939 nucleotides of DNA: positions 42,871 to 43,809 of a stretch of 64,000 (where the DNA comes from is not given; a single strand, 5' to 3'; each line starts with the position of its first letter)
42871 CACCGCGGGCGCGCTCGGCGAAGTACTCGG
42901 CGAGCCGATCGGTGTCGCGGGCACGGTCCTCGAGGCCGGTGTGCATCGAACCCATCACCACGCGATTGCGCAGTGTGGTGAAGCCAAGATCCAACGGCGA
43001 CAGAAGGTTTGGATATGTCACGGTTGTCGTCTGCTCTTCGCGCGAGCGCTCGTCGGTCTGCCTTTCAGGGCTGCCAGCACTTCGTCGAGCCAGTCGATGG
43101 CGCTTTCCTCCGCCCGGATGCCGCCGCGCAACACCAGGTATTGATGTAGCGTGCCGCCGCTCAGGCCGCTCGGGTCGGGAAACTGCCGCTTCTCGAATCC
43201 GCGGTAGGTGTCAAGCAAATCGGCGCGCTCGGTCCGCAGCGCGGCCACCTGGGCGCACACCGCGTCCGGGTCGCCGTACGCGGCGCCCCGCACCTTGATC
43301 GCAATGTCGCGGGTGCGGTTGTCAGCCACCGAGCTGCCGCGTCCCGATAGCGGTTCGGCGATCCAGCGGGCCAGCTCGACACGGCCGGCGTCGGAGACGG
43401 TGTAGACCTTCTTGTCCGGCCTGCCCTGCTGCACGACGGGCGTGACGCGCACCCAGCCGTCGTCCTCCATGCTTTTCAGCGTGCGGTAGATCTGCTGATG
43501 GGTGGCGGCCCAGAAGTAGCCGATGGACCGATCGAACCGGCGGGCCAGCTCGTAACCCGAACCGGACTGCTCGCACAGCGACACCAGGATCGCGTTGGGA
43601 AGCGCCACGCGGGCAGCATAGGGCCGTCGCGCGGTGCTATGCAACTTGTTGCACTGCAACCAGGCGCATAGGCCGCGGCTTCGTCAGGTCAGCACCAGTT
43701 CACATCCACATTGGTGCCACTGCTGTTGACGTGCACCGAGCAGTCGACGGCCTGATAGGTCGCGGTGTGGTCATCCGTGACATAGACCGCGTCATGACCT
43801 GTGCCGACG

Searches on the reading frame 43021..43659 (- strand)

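Call 55: search_protein_families(library=pfam, proteins=[window:43021-43659:-], max_evalue=0.00001)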
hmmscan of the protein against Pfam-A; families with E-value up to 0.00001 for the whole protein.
window:43021-43659:- (213 aa): 2 families
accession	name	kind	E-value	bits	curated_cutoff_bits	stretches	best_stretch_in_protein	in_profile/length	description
PF10400.15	Vir_act_alpha_C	-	1.9e-20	73.8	22.4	1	118-199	4-78/78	Virulence activator alpha C-term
PF03551.20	PadR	-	1.8e-13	50.7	27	1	24-97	1-74/75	Transcriptional regulator PadR-like family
